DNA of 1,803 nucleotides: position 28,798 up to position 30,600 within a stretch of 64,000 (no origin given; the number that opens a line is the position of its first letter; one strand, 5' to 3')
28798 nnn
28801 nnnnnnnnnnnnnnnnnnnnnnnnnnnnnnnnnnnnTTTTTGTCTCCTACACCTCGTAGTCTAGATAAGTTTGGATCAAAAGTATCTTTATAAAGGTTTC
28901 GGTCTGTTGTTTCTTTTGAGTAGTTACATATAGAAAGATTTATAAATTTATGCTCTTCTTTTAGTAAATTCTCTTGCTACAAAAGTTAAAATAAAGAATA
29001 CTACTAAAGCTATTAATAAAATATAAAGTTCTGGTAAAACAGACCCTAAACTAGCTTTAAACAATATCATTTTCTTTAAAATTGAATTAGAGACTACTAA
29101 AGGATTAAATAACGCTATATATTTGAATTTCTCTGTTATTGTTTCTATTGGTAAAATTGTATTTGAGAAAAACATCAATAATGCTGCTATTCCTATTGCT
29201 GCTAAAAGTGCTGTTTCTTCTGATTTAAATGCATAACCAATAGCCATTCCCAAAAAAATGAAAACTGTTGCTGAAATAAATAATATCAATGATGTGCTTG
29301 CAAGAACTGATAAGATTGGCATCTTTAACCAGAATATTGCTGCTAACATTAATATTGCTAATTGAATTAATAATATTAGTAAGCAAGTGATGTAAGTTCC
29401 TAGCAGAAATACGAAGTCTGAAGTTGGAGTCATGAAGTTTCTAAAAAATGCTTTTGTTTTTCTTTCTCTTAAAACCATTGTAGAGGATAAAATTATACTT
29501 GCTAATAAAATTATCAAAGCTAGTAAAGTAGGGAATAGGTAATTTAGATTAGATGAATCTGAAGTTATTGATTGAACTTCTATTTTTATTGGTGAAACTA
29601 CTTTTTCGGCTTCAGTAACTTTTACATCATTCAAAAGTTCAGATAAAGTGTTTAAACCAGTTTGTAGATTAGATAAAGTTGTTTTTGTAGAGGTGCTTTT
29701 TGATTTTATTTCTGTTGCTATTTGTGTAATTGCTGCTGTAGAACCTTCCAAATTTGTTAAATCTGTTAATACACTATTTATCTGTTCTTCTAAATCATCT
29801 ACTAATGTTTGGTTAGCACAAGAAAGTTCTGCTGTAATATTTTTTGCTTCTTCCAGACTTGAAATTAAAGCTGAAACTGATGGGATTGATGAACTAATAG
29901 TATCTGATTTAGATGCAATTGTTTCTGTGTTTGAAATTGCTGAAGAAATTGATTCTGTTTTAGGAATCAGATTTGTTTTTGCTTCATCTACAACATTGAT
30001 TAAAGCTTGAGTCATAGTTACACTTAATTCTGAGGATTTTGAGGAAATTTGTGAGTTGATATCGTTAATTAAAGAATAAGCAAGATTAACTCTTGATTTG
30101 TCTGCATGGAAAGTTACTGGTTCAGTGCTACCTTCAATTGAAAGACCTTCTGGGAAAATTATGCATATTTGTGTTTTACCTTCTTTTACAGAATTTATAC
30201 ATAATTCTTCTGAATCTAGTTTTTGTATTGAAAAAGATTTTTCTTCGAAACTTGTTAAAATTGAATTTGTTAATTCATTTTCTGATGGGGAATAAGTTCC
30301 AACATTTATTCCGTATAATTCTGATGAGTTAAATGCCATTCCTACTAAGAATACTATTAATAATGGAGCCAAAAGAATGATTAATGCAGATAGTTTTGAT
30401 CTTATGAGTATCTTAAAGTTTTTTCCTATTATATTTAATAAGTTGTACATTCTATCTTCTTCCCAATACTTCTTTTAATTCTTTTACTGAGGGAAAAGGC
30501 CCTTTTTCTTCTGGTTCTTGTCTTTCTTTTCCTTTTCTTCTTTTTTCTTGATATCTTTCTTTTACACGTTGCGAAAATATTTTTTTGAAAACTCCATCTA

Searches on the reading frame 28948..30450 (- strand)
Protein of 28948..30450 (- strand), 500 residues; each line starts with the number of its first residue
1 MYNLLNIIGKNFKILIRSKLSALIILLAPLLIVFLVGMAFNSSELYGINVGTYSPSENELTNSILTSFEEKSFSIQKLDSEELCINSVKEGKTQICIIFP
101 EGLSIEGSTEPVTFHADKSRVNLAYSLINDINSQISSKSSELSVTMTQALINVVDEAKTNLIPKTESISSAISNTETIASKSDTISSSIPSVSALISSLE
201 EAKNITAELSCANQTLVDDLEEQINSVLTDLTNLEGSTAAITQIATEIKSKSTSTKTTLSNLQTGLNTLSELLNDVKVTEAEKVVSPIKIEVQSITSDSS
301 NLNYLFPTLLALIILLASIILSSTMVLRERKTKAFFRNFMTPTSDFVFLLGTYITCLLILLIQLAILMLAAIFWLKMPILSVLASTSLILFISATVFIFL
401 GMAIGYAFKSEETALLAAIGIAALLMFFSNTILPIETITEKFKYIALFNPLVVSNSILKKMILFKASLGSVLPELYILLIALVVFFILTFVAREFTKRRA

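Call 69: search_protein_families(library=pfam, proteins=[window:28948-30450:-], max_evalue=0.001)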
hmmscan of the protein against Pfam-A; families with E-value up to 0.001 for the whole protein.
window:28948-30450:- (500 aa): 3 families
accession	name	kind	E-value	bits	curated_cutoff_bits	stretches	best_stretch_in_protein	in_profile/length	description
PF12698.13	ABC2_membrane_3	-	5.9e-31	108.2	31.6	2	225-490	94-346/347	ABC-2 family transporter protein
PF12679.13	ABC2_membrane_2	-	4.3e-15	56.2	27.2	1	5-491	1-276/283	ABC-2 family transporter protein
PF01061.29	ABC2_membrane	-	8.3e-12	45.5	26.9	1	302-458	49-206/211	ABC-2 type transporter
